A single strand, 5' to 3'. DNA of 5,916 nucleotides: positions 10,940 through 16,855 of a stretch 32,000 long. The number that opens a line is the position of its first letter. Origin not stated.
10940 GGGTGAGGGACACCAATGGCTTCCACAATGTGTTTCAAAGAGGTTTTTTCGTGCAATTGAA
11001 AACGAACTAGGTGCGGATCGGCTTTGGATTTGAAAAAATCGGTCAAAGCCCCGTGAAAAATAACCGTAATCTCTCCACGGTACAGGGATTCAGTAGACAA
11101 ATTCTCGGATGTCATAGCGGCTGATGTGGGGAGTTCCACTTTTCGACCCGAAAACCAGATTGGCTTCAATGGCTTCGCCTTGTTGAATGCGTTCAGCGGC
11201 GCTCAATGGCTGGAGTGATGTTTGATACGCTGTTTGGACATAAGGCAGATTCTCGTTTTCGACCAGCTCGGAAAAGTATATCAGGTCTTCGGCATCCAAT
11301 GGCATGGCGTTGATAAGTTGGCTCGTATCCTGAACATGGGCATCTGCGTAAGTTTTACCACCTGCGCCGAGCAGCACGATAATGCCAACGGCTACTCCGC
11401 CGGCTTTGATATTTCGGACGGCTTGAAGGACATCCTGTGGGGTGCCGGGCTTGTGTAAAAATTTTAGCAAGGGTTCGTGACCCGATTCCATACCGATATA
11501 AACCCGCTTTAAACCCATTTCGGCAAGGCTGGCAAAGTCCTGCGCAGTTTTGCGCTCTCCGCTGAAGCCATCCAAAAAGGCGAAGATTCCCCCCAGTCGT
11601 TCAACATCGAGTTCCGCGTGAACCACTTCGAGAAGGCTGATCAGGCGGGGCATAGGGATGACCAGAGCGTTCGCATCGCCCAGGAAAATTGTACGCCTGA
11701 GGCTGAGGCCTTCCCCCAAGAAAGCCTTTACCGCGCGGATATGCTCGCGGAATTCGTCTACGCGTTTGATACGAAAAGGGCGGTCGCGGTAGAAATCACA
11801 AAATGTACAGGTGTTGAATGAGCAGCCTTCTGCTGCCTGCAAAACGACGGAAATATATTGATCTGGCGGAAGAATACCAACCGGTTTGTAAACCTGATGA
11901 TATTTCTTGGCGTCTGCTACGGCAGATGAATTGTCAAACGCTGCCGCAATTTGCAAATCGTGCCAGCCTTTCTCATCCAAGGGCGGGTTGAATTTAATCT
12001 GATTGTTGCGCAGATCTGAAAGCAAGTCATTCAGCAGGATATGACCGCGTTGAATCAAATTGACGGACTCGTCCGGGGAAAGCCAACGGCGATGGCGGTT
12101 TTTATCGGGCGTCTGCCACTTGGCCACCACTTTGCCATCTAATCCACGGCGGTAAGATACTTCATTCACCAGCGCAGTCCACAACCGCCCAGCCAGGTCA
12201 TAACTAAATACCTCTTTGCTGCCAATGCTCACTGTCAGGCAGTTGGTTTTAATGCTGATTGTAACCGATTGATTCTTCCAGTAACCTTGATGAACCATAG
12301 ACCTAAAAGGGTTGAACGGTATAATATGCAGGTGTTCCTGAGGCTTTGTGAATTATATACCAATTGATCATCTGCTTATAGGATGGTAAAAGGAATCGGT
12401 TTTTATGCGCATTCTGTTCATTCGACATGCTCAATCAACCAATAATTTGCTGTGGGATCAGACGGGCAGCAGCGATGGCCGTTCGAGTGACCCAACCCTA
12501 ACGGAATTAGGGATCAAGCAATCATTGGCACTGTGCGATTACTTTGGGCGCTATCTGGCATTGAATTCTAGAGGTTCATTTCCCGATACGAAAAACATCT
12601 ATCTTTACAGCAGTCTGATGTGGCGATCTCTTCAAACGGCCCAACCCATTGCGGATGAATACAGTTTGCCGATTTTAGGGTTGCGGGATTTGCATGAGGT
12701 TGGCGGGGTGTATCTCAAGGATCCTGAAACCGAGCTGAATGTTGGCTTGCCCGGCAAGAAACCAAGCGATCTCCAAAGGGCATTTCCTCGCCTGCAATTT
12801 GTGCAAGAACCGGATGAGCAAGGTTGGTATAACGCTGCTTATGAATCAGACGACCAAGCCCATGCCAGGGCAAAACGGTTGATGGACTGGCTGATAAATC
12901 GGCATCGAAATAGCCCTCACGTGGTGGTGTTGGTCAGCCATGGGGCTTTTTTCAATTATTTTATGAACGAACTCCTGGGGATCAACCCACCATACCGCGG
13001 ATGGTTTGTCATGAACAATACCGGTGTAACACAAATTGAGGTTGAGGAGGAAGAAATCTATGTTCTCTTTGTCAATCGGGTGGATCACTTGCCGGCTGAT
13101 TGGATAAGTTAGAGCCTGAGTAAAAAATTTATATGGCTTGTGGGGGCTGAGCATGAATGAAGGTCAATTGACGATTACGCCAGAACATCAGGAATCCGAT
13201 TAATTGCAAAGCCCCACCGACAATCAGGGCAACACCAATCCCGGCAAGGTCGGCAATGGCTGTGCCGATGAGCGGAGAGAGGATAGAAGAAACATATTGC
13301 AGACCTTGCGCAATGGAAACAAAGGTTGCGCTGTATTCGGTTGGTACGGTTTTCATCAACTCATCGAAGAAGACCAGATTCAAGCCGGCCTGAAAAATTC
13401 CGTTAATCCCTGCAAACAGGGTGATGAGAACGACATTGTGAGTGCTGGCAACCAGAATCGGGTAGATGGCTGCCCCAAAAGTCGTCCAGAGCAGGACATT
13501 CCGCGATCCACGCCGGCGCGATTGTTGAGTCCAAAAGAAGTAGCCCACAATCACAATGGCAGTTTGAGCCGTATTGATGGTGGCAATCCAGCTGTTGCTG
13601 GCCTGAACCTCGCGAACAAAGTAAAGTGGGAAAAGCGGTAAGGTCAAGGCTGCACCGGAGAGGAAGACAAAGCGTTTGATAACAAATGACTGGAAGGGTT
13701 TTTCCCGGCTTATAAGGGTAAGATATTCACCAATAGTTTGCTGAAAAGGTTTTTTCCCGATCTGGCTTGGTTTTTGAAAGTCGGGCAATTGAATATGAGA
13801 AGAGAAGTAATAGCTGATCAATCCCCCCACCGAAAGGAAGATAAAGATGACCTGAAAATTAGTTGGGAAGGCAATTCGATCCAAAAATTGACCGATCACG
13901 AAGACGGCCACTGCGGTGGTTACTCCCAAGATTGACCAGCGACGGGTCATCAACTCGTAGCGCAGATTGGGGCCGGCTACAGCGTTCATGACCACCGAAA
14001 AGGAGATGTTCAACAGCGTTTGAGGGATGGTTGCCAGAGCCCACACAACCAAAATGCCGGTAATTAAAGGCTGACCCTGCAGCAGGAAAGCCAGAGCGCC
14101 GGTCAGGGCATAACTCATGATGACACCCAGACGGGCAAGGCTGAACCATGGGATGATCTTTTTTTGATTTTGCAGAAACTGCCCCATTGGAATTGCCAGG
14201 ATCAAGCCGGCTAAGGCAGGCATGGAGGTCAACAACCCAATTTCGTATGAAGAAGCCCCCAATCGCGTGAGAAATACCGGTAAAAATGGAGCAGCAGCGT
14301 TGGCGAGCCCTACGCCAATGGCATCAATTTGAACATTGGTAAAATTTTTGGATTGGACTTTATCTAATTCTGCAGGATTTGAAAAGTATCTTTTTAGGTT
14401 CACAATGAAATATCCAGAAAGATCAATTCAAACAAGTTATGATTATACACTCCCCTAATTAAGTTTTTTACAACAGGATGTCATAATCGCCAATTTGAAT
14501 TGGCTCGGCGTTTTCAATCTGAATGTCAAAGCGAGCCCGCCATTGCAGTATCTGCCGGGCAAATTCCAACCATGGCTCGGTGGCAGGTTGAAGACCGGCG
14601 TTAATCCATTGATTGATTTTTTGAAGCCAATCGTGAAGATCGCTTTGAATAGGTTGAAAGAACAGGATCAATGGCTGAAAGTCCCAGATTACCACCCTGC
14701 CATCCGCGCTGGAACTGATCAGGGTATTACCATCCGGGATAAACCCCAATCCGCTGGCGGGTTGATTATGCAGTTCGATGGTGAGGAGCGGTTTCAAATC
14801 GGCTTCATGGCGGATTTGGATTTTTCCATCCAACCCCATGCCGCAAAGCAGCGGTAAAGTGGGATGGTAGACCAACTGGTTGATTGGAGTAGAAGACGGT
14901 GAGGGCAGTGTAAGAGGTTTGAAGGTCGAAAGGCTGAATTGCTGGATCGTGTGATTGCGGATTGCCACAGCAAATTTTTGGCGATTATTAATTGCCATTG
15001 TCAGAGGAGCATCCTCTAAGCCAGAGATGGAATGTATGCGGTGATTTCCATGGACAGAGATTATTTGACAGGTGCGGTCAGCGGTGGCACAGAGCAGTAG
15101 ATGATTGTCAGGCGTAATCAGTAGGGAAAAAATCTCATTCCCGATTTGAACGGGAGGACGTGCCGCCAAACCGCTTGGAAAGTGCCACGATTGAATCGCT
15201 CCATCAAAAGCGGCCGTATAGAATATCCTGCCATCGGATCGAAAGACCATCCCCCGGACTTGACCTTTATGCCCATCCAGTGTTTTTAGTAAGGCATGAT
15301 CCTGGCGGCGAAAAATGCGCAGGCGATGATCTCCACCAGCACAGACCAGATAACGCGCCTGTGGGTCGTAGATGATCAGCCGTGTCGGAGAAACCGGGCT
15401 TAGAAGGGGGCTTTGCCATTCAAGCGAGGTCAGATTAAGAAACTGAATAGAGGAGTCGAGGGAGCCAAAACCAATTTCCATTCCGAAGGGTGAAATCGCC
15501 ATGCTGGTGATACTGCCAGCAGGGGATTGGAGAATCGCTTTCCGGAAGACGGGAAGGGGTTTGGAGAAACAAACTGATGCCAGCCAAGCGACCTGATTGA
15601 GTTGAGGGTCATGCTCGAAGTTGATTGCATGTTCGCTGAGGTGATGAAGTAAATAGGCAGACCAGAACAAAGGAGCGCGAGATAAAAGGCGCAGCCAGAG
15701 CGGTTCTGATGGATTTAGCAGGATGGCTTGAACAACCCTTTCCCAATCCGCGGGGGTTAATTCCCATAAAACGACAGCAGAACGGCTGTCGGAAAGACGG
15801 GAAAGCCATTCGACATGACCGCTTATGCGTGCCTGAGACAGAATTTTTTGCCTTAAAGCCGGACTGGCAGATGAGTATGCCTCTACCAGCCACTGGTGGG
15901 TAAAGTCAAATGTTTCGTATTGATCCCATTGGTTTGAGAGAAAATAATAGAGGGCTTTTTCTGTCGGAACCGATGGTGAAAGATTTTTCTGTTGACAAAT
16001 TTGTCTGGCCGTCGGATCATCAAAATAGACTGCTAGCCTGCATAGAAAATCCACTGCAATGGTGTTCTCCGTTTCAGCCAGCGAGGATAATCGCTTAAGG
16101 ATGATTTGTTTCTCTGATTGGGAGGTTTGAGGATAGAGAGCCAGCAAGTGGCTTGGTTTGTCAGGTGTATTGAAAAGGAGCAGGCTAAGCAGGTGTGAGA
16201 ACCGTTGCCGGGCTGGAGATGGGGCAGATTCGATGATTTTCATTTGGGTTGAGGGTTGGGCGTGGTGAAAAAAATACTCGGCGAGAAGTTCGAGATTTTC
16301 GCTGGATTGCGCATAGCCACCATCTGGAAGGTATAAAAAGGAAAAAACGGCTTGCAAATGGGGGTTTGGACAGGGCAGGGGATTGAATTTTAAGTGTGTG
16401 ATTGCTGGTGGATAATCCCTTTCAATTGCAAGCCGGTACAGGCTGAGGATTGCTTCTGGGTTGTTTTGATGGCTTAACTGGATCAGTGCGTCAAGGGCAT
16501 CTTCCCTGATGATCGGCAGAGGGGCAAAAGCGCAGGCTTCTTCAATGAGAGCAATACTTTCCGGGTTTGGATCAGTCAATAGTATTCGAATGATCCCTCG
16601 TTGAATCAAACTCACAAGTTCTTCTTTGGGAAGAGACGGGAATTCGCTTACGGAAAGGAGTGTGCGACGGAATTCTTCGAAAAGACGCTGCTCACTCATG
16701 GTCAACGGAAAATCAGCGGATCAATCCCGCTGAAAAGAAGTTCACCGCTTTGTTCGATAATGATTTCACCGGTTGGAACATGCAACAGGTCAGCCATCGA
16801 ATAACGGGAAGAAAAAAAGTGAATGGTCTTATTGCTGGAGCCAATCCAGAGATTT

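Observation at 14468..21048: Translationally coupled six-gene operon: Ycf46-like AAA+ / lidless Hsp70 / DUF1257 / DUF2997 / NrdG-like radical SAM activase / helical-repeat-WD40 protein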

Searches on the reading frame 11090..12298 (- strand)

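Call 3: search_protein_families(library=pfam, proteins=[window:11090-12298:-], max_evalue=0.01)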
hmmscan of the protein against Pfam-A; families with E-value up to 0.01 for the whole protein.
window:11090-12298:- (402 aa): 1 family
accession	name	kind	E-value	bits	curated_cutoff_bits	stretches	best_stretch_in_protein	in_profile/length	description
PF04055.27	Radical_SAM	-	2.1e-14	54.4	29.5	1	157-323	5-160/166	Radical SAM superfamily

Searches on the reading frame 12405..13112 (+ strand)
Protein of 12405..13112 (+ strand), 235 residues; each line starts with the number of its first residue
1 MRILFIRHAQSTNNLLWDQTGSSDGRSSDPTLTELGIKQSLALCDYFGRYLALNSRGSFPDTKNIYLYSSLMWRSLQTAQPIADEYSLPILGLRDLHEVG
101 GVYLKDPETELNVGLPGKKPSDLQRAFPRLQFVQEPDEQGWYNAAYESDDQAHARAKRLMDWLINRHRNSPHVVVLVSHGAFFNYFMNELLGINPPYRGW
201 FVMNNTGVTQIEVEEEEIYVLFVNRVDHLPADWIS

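Call 3: search_protein_families(library=pfam, proteins=[window:12405-13112:+], max_evalue=0.01)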
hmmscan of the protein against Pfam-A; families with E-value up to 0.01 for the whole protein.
window:12405-13112:+ (235 aa): 1 family
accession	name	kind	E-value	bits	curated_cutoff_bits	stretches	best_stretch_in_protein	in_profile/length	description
PF00300.27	His_Phos_1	-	7.4e-21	75.1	21.7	1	3-224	1-192/194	Histidine phosphatase superfamily (branch 1)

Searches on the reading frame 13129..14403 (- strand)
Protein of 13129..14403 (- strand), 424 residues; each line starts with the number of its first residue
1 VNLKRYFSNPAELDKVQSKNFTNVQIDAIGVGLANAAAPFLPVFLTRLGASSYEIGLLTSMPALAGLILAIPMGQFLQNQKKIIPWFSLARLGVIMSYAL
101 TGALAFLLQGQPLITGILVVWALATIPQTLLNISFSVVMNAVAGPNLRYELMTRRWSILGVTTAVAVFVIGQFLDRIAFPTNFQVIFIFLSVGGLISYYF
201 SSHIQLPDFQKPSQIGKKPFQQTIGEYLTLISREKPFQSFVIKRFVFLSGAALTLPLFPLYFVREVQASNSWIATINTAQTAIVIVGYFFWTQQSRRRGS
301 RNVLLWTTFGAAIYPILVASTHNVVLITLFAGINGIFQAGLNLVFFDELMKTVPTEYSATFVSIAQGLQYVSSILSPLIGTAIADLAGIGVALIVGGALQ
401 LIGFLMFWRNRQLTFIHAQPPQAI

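Call 3: search_protein_families(library=pfam, proteins=[window:13129-14403:-], max_evalue=0.01)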
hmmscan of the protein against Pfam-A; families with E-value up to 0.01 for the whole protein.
window:13129-14403:- (424 aa): 1 family
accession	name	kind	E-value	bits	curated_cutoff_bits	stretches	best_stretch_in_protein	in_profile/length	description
PF07690.21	MFS_1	-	9.3e-17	61.4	33.4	2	245-411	6-174/347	Major Facilitator Superfamily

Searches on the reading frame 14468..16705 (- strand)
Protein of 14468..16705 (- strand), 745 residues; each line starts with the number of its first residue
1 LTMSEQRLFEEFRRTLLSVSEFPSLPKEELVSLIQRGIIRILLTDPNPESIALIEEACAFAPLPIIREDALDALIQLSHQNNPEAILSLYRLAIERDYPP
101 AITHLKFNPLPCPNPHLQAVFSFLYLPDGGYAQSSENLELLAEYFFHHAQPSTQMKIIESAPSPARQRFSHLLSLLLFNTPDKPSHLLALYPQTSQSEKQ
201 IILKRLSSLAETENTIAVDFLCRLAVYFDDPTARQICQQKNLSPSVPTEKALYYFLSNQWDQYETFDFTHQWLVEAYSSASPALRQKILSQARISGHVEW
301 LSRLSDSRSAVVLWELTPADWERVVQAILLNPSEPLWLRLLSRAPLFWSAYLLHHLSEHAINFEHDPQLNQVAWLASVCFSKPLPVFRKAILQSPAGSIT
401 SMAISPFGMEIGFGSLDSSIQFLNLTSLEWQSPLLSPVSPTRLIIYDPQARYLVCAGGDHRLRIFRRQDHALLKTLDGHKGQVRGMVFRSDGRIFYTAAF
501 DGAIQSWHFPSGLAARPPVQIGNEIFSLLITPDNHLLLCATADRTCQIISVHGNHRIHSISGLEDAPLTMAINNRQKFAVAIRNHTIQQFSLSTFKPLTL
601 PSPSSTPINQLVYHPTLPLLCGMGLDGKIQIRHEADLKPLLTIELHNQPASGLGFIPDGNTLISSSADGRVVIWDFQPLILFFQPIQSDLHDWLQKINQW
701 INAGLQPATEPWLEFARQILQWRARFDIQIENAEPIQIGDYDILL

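Call 3: search_protein_families(library=pfam, proteins=[window:14468-16705:-], max_evalue=0.01)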
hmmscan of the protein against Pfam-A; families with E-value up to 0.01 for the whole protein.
window:14468-16705:- (745 aa): 25 families
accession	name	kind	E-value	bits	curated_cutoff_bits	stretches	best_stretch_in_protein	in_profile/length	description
PF25174.1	Beta-prop_THOC3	-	3.1e-24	85.9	305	2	397-562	89-253/272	THOC3 beta-propeller domain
PF24817.1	WD40_WDHD1_1st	-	1.2e-22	80.9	109.9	2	530-678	13-159/291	WDHD1 first WD40 domain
PF00400.38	WD40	-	3.2e-22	78.4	27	2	638-675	2-39/39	WD domain, G-beta repeat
PF25173.1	Beta-prop_WDR3_1st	-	5.6e-22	78.8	154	2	392-548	25-181/184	WDR3 first beta-propeller domain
PF24814.1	WD40_Prp19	-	1.7e-20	73.6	320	3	449-563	18-132/281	Prp19 WD40 domain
PF23393.2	Beta-prop_WDR90_POC16_2nd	-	6.5e-13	49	60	2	415-507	13-105/291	WDR90/POC16, second beta-propeller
PF23414.1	Beta-prop_EML_2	-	1.5e-12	47.9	90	2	398-513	41-157/266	Echinoderm microtubule-associated protein second beta-propeller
PF25168.1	Beta-prop_WDR36-Utp21_2nd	-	2.4e-12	47.3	84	1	397-543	158-302/335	WDR36/Utp21 second beta-propeller domain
PF24807.1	WD40_CDC20-Fz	-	2.8e-12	47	200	1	523-676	52-209/292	CDC20/Fizzy WD40 domain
PF25175.1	Beta-prop_WDR5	-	1.1e-11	45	250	2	446-549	102-206/296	WDR5 beta-propeller domain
PF24796.1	WDR55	-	2.3e-11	43.7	200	2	447-589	16-163/296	WDR55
PF23869.1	Beta-prop_WDR75_1st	-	1.1e-10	41.7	45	1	449-534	5-89/292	WD repeat-containing protein 75 first beta-propeller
PF25172.1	Beta-prop_WDR3_2nd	-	4.8e-10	39.6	140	1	446-582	141-277/293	WDR3 second beta-propeller domain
PF12894.13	ANAPC4_WD40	-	4.1e-09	37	22.9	0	450-512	7-70/91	Anaphase-promoting complex subunit 4 WD40 domain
PF24782.2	WD40_MABP1-WDR62_2nd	-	1.7e-06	27.7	290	1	445-508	277-340/341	MABP1/WDR62 second WD40 domain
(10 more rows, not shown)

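Call 4: search_protein_families(library=padloc, proteins=[window:14468-16705:-], max_evalue=0.01)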
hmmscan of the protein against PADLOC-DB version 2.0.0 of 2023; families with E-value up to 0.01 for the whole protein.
window:14468-16705:- (745 aa): 1 family
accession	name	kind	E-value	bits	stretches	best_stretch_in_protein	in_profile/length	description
PDLC02919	HEAT-ARM_XIII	-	2.6e-06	23.1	1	443-557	172-284/1972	-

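Call 5: search_protein_families(library=ncbifam, proteins=[window:14468-16705:-], max_evalue=0.01)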
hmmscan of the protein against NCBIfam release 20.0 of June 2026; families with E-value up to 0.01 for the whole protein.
window:14468-16705:- (745 aa): 0 families
